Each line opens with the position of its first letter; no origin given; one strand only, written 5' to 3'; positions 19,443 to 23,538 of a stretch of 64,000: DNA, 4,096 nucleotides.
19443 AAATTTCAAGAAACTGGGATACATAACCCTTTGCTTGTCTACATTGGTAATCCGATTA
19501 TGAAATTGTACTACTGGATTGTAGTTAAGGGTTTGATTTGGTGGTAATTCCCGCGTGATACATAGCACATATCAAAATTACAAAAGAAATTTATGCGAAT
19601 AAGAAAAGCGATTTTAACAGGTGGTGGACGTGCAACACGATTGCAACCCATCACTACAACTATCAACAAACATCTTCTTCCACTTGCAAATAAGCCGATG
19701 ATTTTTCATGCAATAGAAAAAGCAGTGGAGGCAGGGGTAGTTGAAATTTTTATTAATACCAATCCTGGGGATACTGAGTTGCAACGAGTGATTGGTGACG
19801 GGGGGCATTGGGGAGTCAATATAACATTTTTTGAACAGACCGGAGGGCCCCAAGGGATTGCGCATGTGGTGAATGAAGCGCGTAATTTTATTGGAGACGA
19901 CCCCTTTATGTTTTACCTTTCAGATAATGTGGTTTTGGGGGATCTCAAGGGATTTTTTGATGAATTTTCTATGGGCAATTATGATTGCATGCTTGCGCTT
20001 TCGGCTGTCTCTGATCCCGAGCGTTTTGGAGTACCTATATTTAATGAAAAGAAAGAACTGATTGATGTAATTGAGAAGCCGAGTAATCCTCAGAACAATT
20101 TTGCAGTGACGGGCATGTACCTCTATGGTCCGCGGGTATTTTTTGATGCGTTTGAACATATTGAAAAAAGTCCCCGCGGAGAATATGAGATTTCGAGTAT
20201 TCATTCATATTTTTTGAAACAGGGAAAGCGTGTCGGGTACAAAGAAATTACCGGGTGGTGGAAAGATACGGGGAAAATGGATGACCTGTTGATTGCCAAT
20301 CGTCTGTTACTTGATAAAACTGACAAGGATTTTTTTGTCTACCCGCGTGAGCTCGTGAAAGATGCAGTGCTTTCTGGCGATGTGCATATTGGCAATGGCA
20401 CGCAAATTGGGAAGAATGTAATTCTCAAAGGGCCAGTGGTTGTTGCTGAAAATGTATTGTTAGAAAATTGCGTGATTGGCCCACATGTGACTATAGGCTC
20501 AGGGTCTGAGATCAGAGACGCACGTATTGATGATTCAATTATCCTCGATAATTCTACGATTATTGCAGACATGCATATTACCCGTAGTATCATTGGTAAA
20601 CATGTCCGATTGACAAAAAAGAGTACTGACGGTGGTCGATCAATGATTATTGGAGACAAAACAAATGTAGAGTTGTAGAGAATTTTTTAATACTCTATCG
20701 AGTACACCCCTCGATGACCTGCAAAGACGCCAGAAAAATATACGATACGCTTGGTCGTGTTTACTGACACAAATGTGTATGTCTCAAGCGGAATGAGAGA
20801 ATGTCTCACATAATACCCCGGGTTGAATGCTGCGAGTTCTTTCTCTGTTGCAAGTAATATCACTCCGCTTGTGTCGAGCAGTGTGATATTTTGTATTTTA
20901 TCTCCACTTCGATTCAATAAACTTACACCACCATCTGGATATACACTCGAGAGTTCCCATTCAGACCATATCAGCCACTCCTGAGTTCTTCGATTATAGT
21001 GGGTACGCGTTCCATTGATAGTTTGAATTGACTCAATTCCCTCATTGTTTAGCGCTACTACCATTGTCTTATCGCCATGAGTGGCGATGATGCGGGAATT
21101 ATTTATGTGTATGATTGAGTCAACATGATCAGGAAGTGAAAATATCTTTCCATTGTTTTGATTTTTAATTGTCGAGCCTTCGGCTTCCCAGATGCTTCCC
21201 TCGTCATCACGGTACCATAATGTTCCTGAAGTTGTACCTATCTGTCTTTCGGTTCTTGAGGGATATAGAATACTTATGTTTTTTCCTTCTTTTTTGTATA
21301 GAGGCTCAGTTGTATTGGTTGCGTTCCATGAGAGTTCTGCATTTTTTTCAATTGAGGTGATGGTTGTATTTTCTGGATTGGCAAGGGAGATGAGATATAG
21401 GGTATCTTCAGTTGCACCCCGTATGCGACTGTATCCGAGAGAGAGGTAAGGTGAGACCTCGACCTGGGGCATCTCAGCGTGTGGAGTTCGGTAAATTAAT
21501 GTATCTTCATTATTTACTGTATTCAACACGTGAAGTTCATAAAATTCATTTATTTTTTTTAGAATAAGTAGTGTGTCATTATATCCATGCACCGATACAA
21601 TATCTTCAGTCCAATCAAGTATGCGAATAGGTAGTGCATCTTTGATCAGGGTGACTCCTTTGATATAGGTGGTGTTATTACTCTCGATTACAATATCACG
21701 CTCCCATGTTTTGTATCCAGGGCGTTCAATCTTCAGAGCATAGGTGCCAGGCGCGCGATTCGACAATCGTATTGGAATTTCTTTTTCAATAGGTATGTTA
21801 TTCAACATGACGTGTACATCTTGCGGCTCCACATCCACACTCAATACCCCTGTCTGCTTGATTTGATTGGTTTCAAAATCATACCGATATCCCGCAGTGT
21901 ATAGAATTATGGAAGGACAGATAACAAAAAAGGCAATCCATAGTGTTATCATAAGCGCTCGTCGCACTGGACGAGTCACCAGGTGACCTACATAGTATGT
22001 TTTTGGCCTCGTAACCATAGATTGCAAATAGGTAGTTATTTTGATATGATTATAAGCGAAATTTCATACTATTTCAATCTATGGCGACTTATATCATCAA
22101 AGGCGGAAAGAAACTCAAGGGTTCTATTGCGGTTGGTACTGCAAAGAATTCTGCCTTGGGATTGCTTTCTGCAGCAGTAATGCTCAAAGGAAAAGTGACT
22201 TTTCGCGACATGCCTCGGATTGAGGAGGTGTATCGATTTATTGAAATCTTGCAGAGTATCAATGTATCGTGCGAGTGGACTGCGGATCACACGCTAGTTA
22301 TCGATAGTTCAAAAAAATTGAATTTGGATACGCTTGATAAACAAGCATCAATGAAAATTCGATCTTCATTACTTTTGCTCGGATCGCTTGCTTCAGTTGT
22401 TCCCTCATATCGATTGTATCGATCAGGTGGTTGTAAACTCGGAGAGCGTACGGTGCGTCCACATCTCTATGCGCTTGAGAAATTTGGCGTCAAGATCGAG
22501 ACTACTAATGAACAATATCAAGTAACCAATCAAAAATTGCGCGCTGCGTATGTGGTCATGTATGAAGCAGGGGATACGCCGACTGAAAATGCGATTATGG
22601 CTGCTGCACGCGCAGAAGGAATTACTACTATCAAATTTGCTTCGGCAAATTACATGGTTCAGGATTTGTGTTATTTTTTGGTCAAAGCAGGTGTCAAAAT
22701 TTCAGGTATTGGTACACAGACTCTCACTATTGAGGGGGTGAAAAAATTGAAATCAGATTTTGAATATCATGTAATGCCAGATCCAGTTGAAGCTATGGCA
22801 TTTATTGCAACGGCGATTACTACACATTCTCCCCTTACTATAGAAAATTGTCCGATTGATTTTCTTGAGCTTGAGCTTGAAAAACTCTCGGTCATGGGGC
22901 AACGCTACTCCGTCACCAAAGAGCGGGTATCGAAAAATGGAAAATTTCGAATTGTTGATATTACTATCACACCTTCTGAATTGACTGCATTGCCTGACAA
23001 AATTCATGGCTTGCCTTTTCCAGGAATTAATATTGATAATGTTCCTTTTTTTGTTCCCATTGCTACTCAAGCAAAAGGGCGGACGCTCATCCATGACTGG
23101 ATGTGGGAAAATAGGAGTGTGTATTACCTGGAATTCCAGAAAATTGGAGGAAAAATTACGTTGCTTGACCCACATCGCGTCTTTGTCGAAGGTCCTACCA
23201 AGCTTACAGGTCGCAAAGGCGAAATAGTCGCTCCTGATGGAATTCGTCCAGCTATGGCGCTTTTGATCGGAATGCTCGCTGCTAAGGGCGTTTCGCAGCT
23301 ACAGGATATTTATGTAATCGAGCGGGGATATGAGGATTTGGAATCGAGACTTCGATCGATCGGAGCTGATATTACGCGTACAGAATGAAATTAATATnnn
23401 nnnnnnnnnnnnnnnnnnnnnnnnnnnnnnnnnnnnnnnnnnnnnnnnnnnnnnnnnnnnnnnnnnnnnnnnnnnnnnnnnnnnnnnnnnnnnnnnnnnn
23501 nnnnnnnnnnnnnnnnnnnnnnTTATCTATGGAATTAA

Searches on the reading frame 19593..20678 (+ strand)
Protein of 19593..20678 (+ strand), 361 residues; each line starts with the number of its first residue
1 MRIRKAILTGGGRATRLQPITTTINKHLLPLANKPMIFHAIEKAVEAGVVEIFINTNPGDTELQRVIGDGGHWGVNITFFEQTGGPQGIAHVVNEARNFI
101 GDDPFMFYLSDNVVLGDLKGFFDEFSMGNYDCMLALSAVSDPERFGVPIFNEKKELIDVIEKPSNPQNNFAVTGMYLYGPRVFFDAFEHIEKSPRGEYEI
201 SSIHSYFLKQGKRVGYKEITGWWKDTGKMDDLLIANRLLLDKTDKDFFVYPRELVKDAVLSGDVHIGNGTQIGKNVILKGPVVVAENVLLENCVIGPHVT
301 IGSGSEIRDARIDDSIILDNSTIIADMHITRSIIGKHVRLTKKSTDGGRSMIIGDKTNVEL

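Call 7: search_protein_families(library=pfam, proteins=[window:19593-20678:+])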
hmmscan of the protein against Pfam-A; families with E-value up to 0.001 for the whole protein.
window:19593-20678:+ (361 aa): 5 families
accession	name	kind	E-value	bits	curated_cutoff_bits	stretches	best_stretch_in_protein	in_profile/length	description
PF00483.29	NTP_transferase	-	1.5e-45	156.2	21.2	1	5-240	1-243/245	Nucleotidyl transferase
PF25084.1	LbH_EIF2B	-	6e-11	42.7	54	1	262-356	8-96/105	EIF2B subunit epsilon LbH domain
PF00132.30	Hexapep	-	9.7e-09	35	27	1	263-290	1-28/36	Bacterial transferase hexapeptide (six repeats)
PF24894.1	Hexapep_GlmU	-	1e-08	35.7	23.3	0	255-307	32-83/104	GlmU-like, C-terminal hexapeptide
PF12804.13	NTP_transf_3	-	5.6e-07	30.3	27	1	7-113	2-97/160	MobA-like NTP transferase domain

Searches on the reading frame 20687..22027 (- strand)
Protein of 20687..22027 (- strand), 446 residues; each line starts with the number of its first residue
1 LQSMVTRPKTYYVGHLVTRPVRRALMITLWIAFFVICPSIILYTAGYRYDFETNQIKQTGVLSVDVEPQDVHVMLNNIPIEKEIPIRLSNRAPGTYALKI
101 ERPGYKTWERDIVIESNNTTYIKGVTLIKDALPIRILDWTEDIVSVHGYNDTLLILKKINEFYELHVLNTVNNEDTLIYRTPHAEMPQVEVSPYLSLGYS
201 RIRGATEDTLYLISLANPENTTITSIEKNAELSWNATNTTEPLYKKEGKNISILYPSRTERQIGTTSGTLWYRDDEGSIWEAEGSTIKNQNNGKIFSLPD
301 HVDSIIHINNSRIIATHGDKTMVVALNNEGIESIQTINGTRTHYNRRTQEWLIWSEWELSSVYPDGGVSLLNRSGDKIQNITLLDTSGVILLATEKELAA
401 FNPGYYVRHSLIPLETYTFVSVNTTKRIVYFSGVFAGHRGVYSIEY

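Call 7: search_protein_families(library=pfam, proteins=[window:20687-22027:-])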
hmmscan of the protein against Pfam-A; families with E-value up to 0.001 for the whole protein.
window:20687-22027:- (446 aa): 1 family
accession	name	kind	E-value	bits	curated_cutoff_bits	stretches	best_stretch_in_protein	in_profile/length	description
PF08308.17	PEGA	-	1.3e-06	28.7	20.8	1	60-123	2-64/71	PEGA domain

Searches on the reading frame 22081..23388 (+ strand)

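Call 7: search_protein_families(library=pfam, proteins=[window:22081-23388:+])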
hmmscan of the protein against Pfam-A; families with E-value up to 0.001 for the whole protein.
window:22081-23388:+ (435 aa): 1 family
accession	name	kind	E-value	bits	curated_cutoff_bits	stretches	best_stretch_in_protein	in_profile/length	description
PF00275.25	EPSP_synthase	-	1.1e-48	166.5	22.8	1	7-423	2-416/417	EPSP synthase (3-phosphoshikimate 1-carboxyvinyltransferase)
